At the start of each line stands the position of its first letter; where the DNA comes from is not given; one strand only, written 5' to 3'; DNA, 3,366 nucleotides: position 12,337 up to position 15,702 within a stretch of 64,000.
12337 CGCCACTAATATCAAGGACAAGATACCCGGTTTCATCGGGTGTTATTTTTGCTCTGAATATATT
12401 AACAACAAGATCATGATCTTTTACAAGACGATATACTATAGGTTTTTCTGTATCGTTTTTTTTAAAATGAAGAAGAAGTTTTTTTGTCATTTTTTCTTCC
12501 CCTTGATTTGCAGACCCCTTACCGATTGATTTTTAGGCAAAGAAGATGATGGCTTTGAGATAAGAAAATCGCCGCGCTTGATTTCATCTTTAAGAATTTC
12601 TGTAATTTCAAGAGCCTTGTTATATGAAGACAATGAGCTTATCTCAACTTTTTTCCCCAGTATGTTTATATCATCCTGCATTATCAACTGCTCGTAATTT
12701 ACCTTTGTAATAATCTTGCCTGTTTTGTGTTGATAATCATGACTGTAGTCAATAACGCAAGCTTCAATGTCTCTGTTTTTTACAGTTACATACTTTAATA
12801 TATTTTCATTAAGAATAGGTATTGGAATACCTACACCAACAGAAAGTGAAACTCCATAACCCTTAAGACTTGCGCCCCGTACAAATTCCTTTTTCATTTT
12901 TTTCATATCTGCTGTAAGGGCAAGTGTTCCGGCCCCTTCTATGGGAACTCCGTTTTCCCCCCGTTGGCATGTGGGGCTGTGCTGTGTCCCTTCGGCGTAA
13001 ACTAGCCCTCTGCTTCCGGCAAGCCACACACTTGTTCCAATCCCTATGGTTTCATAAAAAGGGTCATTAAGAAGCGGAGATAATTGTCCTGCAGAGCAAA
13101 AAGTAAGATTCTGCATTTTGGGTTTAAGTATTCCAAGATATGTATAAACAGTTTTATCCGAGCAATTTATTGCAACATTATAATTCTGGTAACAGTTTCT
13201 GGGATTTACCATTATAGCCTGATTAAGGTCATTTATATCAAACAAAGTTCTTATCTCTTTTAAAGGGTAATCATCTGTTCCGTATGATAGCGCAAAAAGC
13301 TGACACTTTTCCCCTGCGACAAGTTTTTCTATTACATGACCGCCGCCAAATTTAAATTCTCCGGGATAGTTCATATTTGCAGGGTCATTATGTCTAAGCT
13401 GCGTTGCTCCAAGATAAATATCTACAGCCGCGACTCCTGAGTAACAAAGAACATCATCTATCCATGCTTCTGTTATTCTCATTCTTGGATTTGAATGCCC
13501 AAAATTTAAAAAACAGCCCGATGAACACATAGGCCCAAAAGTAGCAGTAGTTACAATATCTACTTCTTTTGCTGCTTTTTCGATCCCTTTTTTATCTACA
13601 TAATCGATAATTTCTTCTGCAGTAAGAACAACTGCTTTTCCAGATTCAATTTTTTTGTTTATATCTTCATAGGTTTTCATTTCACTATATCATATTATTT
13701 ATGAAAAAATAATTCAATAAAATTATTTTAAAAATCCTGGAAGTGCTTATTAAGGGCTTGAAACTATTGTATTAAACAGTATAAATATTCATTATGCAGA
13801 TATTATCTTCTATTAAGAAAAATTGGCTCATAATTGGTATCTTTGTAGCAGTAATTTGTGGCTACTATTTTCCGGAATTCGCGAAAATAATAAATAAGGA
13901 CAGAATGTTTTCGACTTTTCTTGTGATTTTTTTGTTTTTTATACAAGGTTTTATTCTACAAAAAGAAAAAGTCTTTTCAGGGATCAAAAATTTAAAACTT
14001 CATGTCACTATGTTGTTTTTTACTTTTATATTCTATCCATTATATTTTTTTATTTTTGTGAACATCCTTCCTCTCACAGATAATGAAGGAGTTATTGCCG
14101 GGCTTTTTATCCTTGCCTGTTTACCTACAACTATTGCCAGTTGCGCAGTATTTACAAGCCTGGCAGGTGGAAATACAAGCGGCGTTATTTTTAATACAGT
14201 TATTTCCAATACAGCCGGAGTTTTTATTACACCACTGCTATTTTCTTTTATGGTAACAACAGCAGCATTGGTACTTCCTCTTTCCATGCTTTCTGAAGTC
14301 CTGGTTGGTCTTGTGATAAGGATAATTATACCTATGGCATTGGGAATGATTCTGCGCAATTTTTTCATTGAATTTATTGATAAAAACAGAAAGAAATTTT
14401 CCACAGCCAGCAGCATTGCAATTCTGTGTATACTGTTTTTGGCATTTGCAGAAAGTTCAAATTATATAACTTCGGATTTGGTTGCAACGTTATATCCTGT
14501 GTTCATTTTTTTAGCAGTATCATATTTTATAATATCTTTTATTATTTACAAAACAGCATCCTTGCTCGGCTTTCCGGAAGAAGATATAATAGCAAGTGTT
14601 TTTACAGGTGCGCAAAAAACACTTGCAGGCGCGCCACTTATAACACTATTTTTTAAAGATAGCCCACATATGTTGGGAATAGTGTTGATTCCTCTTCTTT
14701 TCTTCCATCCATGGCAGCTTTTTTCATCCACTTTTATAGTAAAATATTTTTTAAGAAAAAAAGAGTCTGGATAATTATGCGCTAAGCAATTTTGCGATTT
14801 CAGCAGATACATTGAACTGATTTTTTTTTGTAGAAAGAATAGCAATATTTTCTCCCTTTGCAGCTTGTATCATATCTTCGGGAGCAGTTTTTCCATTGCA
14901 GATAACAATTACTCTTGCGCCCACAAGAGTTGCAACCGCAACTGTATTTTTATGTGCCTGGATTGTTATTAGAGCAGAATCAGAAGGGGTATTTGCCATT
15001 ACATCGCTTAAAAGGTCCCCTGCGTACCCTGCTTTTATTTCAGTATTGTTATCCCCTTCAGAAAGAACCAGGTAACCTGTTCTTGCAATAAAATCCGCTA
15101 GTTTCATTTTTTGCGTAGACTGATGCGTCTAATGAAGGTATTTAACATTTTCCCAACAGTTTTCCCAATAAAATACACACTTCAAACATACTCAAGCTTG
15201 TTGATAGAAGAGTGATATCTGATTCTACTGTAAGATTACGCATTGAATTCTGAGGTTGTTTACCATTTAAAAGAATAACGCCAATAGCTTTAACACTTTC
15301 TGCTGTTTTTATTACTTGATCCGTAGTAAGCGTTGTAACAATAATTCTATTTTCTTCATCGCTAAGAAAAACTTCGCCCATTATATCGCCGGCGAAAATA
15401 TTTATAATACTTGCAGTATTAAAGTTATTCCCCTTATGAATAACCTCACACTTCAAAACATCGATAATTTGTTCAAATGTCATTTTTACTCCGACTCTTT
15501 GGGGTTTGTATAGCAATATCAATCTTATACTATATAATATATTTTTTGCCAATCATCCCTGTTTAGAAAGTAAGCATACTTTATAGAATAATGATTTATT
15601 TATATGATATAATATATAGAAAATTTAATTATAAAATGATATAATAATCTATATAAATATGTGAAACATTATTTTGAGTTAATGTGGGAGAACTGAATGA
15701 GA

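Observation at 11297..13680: Methanogen-type homocysteine biosynthesis cluster (DUF39, NIL-ferredoxin, UPF0280) in a bacterium that also encodes MetY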

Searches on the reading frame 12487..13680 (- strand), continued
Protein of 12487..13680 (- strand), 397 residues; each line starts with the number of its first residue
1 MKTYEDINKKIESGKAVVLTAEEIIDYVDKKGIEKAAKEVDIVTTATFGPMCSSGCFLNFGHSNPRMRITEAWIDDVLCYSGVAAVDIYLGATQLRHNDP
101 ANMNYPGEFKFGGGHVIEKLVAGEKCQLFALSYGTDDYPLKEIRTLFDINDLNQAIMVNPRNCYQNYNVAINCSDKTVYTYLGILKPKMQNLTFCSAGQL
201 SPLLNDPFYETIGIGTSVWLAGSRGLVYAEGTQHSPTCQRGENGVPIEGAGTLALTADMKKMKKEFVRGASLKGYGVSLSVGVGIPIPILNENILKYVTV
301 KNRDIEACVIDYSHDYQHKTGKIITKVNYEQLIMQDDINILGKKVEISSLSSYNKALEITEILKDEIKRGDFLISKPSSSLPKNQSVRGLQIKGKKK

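Call 33: search_protein_families(library=pfam, proteins=[P0121, P0123, P0126, P0127, P0134, P0137, P0140, P0142, P0160, P0194], max_evalue=0.001)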
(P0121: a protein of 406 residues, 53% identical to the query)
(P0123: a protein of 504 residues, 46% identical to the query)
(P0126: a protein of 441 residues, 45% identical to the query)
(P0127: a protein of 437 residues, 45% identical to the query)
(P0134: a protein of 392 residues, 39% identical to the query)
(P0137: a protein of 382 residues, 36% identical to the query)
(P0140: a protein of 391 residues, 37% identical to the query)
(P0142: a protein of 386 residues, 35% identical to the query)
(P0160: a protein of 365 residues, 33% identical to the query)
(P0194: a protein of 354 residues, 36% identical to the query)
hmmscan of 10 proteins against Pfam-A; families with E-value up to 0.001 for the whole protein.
P0121 (406 aa): 1 family
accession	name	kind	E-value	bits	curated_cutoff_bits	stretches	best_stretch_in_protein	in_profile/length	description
PF01837.22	HcyBio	-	1.6e-157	524.3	26.2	1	19-376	1-349/349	Homocysteine biosynthesis enzyme, sulfur-incorporation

P0123 (504 aa): 2 families
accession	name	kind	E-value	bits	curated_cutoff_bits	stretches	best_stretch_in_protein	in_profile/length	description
PF01837.22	HcyBio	-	1.9e-145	484.6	26.2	1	22-359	1-349/349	Homocysteine biosynthesis enzyme, sulfur-incorporation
PF00571.33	CBS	-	1.6e-32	112.1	24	2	384-437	1-54/57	CBS domain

P0126 (441 aa): 9 families
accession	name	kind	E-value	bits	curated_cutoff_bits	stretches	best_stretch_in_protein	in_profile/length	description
PF01837.22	HcyBio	-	4.4e-138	460.4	26.2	1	17-355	1-349/349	Homocysteine biosynthesis enzyme, sulfur-incorporation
PF12838.12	Fer4_7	-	1e-08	36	27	1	390-432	2-49/52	4Fe-4S dicluster domain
PF00037.32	Fer4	-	5.6e-08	32.7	21.1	1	388-406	6-24/24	4Fe-4S binding domain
PF13237.11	Fer4_10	-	5.7e-07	29.8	25.5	1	386-432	5-53/53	4Fe-4S dicluster domain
PF13187.11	Fer4_9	-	8.5e-06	26.2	27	1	389-434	1-50/52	4Fe-4S dicluster domain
PF13534.11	Fer4_17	-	2.5e-05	25.2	22.2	1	363-403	22-59/61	4Fe-4S dicluster domain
PF12797.12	Fer4_2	-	6e-05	23.2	24.5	0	387-401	7-21/22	4Fe-4S binding domain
PF14697.11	Fer4_21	-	8.1e-05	23.1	35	1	387-433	5-53/59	4Fe-4S dicluster domain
PF12837.12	Fer4_6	-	0.00025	21.3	25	0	388-405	7-24/24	4Fe-4S binding domain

P0127 (437 aa): 7 families
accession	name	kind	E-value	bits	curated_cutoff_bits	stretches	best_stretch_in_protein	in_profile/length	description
PF01837.22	HcyBio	-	3.1e-129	431.3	26.2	1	19-363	1-349/349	Homocysteine biosynthesis enzyme, sulfur-incorporation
PF12838.12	Fer4_7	-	5e-07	30.5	27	1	387-429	2-51/52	4Fe-4S dicluster domain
PF13237.11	Fer4_10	-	1.3e-06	28.6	25.5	1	386-427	8-53/53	4Fe-4S dicluster domain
PF00037.32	Fer4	-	3.1e-05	24.1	21.1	0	411-429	3-21/24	4Fe-4S binding domain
PF13187.11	Fer4_9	-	9.1e-05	22.9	27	1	387-429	2-50/52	4Fe-4S dicluster domain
PF14697.11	Fer4_21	-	0.00011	22.7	35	1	387-428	8-53/59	4Fe-4S dicluster domain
PF12797.12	Fer4_2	-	0.00079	19.7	24.5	0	410-427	4-21/22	4Fe-4S binding domain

P0134 (392 aa): 1 family
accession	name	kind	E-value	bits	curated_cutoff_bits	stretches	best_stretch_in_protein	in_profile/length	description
PF01837.22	HcyBio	-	1.5e-122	409.3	26.2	1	17-364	1-349/349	Homocysteine biosynthesis enzyme, sulfur-incorporation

P0137 (382 aa): 1 family
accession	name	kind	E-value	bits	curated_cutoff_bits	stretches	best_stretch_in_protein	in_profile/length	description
PF01837.22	HcyBio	-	1.1e-100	337.4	26.2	1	18-374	1-348/349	Homocysteine biosynthesis enzyme, sulfur-incorporation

P0140 (391 aa): 1 family
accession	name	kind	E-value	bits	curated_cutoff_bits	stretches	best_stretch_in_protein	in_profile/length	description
PF01837.22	HcyBio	-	1.4e-100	337.1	26.2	1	19-363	1-349/349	Homocysteine biosynthesis enzyme, sulfur-incorporation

P0142 (386 aa): 1 family
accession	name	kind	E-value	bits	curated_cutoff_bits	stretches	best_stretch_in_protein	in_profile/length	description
PF01837.22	HcyBio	-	5.6e-96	321.9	26.2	1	18-362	2-349/349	Homocysteine biosynthesis enzyme, sulfur-incorporation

P0160 (365 aa): 1 family
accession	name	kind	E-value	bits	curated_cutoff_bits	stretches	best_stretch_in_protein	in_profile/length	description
PF01837.22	HcyBio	-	6.5e-68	229.6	26.2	1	16-354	1-347/349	Homocysteine biosynthesis enzyme, sulfur-incorporation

P0194 (354 aa): 1 family
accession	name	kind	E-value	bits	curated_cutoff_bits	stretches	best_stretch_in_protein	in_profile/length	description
PF01837.22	HcyBio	-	3.7e-66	223.8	26.2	1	17-338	2-349/349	Homocysteine biosynthesis enzyme, sulfur-incorporation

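Call 43: find_encoding_contigs(protein=P0015, flank=8000, max_places=1)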
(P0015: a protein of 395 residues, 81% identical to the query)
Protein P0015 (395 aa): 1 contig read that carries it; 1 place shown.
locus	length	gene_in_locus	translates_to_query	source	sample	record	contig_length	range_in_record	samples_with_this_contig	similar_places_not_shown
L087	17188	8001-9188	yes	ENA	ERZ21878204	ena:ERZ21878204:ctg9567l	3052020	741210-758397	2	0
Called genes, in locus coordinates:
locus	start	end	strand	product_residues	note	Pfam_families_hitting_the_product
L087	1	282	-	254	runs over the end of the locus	PF00497:SBP_bac_3, PF09084:NMT1 (faint)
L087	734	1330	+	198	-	PF04525:LOR (weak)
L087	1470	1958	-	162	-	PF02915:Rubrerythrin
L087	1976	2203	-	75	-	PF00037:Fer4 (faint), PF13370:Fer4_13, PF13459:Fer4_15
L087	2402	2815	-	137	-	-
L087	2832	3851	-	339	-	PF04773:FecR (weak)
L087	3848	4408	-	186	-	-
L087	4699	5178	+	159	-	-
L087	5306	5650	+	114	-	PF07085:DRTGG (weak)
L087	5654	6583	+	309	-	PF00571:CBS, PF13581:HATPase_c_2 (weak), PF02518:HATPase_c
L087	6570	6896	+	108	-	PF07085:DRTGG (weak)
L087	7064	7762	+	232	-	PF02811:PHP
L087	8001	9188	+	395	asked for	PF01837:HcyBio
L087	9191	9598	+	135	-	PF09383:NIL, PF13237:Fer4_10, PF00037:Fer4, PF12837:Fer4_6 (weak), PF14697:Fer4_21, PF12838:Fer4_7, PF13187:Fer4_9, PF00037:Fer4 (weak), +4 more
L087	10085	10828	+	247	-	PF27030:AbpE_bact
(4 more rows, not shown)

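Call 49: list_cluster_members(proteins=[P0001, P0271])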
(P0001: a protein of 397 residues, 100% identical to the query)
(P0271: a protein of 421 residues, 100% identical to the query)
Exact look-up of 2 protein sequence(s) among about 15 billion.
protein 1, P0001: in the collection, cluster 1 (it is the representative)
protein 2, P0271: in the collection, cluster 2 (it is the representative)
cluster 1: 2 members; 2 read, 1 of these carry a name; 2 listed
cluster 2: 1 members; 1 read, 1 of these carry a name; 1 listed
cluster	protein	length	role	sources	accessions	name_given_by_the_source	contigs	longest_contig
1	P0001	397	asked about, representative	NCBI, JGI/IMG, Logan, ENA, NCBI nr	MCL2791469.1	MAG: homocysteine biosynthesis protein [Spirochaetaceae bacterium] | homocysteine biosynthesis protein [Spirochaetaceae bacterium]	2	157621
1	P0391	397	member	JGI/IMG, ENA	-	-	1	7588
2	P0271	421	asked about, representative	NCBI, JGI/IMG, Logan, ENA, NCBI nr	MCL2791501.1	MAG: O-acetylhomoserine aminocarboxypropyltransferase/cysteine synthase [Spirochaetaceae ... | O-acetylhomoserine aminocarboxypropyltransferase/cysteine synthase [Spirochaetaceae ...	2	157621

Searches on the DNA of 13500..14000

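Call 27: search_rna_families(source=window, start=13500, end=14000, threshold=evalue, max_evalue=10)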
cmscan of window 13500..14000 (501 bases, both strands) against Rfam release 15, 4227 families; matches with E-value up to 10: 4.
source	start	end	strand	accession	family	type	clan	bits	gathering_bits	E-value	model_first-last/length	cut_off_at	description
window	13912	13974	+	RF03303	mir-973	Gene; miRNA;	-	16.6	63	3.1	1-84/84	no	mir-973 microRNA precursor family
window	13538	13582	+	RF04344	Plastid-psbA-3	Cis-reg;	CL00153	15.2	48.4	7.6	1-57/57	no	Plastid-psbA-3 3UTR RNA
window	13914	13987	+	RF03323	mir-3613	Gene; miRNA;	-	14.2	91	5.7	1-86/86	no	mir-3613 microRNA precursor family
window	13926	13954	-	RF00522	PreQ1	Cis-reg; riboswitch;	-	13.2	39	6.3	1-45/45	no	PreQ1 (pre queuosine) riboswitch aptamer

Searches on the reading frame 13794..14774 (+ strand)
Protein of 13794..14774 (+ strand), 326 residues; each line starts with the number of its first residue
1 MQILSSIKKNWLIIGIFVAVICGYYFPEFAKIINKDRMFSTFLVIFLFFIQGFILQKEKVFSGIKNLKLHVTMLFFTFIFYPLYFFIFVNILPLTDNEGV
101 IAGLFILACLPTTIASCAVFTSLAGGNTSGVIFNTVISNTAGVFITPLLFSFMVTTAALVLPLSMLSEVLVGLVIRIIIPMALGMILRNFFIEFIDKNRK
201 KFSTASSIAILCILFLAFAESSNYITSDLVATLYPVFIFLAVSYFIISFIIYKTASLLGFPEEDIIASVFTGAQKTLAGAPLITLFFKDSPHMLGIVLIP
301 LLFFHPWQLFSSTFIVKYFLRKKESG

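Call 3: search_protein_families(library=pfam, proteins=[window:13794-14774:+], max_evalue=0.01)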
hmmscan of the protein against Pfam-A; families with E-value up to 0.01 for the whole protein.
window:13794-14774:+ (326 aa): 2 families
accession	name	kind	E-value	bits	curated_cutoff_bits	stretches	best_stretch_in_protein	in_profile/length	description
PF13593.11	SBF_like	-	4.4e-63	213.9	25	1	10-318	1-310/313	SBF-like CPA transporter family (DUF4137)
PF01758.21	SBF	-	1.2e-16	61.4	24.3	1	42-227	2-190/191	Sodium Bile acid symporter family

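Call 4: search_protein_families(library=ncbifam, proteins=[window:13794-14774:+], max_evalue=0.01)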
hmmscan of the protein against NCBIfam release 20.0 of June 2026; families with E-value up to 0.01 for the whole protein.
window:13794-14774:+ (326 aa): 1 family
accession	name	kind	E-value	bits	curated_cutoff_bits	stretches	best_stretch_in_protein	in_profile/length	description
NF047939.1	PantTportPanS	equivalog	6.2e-07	29.3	400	1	21-288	17-271/299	ketopantoate/pantoate/pantothenate transporter PanS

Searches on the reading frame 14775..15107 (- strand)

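Call 3: search_protein_families(library=pfam, proteins=[window:14775-15107:-], max_evalue=0.01)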
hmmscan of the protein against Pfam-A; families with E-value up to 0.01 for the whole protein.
window:14775-15107:- (110 aa): 2 families
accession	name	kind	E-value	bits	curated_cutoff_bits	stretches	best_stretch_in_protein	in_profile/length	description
PF07085.17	DRTGG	-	2e-05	24.8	25.2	1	43-106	41-104/105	DRTGG domain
PF02603.21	Hpr_kinase_N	-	4.5e-05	23.9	24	1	66-108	83-125/125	HPr Serine kinase N terminus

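Call 4: search_protein_families(library=ncbifam, proteins=[window:14775-15107:-], max_evalue=0.01)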
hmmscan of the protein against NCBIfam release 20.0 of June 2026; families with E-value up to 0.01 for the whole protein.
window:14775-15107:- (110 aa): 4 families
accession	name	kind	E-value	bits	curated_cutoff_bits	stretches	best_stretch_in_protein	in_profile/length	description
NF011443.0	PRK14869.1-5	equivalog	3.9e-05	22.3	335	1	28-101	167-240/546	putative manganese-dependent inorganic diphosphatase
TIGR00679.1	hpr-ser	equivalog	0.00073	18.9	240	1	62-109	78-125/300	HPr(Ser) kinase/phosphatase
NF011440.0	PRK14869.1-2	equivalog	0.00077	18.2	746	1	42-105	175-238/541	putative manganese-dependent inorganic diphosphatase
NF011441.0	PRK14869.1-3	equivalog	0.0037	15.9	753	1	52-104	190-242/548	putative manganese-dependent inorganic diphosphatase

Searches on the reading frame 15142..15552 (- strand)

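Call 3: search_protein_families(library=pfam, proteins=[window:15142-15552:-], max_evalue=0.01)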
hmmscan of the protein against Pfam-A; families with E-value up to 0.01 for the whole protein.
window:15142-15552:- (136 aa): 0 families

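Call 4: search_protein_families(library=ncbifam, proteins=[window:15142-15552:-], max_evalue=0.01)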
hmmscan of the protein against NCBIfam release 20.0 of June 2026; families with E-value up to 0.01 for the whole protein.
window:15142-15552:- (136 aa): 1 family
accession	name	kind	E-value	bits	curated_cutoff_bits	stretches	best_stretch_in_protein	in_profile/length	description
NF011443.0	PRK14869.1-5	equivalog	0.00056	18.5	335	1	22-129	137-243/546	putative manganese-dependent inorganic diphosphatase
